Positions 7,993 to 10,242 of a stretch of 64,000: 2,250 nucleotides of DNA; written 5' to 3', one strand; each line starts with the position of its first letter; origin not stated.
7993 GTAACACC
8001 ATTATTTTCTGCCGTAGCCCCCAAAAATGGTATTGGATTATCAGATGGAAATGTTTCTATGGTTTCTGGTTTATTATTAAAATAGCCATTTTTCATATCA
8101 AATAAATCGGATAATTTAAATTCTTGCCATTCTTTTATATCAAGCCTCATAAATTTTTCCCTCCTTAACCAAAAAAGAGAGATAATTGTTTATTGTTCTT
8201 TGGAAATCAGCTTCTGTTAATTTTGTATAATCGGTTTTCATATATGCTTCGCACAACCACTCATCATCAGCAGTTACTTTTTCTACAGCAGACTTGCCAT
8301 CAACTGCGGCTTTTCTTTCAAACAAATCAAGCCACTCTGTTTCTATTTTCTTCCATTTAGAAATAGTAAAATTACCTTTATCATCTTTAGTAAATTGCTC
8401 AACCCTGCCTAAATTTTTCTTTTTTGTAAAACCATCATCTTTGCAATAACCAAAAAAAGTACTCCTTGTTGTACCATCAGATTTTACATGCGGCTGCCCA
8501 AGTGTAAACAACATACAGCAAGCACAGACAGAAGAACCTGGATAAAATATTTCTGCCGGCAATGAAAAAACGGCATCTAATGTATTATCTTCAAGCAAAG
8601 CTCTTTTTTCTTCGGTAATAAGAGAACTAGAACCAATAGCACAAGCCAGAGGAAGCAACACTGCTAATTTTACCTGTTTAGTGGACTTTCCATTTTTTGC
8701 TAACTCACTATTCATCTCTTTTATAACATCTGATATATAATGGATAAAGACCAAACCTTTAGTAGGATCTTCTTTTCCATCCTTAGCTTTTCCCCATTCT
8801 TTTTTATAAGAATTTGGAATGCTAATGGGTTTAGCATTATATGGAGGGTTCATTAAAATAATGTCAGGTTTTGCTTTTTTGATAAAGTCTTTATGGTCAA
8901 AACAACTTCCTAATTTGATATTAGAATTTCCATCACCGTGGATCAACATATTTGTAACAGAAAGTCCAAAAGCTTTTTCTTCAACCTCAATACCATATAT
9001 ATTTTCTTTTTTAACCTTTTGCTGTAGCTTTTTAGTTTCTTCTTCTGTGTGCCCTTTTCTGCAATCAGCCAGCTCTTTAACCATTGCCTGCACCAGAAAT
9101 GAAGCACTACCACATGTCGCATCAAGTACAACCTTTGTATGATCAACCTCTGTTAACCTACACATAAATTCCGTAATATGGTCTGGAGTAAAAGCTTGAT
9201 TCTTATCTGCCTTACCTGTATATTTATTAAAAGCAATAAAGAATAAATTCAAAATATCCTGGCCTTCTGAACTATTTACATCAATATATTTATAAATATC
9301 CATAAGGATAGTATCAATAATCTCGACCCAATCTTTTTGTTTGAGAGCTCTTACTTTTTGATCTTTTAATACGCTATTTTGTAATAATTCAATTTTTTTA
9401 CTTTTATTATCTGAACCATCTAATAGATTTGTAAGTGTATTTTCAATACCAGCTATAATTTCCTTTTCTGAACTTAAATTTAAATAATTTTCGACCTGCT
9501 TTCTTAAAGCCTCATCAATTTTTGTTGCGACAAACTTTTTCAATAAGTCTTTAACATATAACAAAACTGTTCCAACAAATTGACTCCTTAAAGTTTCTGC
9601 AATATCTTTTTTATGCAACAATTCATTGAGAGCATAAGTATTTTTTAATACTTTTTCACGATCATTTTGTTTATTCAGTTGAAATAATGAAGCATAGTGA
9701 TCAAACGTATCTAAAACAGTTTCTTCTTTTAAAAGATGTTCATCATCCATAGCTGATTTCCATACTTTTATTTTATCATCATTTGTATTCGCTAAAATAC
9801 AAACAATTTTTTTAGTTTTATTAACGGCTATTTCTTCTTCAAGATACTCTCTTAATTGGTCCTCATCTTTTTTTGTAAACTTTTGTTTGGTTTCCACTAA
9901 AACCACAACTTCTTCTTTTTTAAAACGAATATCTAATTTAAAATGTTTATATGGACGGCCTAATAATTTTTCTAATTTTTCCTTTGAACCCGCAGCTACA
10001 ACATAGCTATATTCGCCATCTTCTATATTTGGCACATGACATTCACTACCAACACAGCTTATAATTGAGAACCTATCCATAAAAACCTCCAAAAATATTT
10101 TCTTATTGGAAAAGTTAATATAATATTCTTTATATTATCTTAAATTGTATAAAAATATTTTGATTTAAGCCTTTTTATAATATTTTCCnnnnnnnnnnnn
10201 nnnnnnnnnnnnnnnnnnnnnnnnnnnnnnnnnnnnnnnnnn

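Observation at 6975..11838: Type I M+S genes without an hsdR, followed by a pentapeptide-repeat/excisionase-HTH protein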

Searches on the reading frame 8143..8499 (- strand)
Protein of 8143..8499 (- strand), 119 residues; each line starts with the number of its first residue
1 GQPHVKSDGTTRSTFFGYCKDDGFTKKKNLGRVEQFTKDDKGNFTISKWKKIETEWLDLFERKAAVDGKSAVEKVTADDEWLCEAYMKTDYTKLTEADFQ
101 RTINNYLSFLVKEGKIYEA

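Call 46: search_protein_families(library=padloc, proteins=[window:8143-8499:-], max_evalue=1)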
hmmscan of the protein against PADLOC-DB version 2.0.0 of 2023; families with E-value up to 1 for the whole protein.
seq(119 aa): 4 families
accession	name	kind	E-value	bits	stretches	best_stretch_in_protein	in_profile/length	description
PDLC03619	REase_MTase_IIG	-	7.4e-20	69.6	1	5-109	150-244/274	Type IIG restriction enzyme-methyltransferase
PDLC03608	REase_MTase_IIG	-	2.6e-15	54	1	11-114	517-613/614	Type IIG restriction enzyme-methyltransferase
PDLC03602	REase_MTase_IIG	-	0.00094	15.9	1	11-110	531-618/637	Type IIG restriction enzyme-methyltransferase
PDLC04411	PDC-M10A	-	0.033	11.8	1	26-60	47-81/156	-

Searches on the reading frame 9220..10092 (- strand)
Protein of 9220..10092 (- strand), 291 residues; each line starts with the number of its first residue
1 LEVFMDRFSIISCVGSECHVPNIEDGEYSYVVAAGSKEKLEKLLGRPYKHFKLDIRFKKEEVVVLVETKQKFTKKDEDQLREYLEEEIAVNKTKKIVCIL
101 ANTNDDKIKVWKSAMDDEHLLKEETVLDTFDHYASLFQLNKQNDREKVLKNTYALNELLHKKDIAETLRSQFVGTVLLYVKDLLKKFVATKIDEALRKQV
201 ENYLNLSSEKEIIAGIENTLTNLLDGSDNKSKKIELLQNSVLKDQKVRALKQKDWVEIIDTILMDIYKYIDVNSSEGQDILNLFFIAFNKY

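Call 14: search_protein_families(library=pfam, proteins=[window:9220-10080:-], max_evalue=10)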
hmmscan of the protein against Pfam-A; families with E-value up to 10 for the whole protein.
seq(287 aa): 1 family
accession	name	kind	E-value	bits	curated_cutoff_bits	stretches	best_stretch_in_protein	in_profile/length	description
PF09593.15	Pathogen_betaC1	-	0.00085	19.7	25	1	229-277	64-112/117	Beta-satellite pathogenicity beta C1 protein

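Call 46: search_protein_families(library=padloc, proteins=[window:9220-10092:-], max_evalue=1)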
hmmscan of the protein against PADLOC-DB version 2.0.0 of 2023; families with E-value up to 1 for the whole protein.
seq(291 aa): 0 families

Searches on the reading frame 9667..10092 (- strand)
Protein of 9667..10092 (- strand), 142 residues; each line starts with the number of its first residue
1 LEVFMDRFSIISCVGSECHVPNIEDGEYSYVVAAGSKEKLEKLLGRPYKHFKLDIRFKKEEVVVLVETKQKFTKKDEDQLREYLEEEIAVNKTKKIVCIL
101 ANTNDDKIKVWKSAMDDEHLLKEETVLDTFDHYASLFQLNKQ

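Call 14: search_protein_families(library=pfam, proteins=[window:9679-10080:-], max_evalue=10)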
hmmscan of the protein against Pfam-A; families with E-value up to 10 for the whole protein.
seq(134 aa): 1 family
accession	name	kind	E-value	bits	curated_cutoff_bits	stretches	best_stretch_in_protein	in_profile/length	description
PF14638.11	FNIP_C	-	0.069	13.2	25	1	61-114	42-97/189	Folliculin-interacting protein C-terminus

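Call 46: search_protein_families(library=padloc, proteins=[window:9667-10092:-], max_evalue=1)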
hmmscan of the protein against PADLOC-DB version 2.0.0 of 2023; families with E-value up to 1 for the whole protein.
seq(142 aa): 0 families

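Call 70: search_solved_structures(query=A4, max_evalue=10, show_alignments=3)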
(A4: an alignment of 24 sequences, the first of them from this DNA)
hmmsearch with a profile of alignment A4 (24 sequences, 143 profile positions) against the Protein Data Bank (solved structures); distinct sequences matched with E-value up to 10: 1.
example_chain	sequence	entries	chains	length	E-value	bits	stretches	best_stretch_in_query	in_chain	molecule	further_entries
3s1s_A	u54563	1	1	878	2.9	11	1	47-95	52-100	restriction endonuclease BpuSI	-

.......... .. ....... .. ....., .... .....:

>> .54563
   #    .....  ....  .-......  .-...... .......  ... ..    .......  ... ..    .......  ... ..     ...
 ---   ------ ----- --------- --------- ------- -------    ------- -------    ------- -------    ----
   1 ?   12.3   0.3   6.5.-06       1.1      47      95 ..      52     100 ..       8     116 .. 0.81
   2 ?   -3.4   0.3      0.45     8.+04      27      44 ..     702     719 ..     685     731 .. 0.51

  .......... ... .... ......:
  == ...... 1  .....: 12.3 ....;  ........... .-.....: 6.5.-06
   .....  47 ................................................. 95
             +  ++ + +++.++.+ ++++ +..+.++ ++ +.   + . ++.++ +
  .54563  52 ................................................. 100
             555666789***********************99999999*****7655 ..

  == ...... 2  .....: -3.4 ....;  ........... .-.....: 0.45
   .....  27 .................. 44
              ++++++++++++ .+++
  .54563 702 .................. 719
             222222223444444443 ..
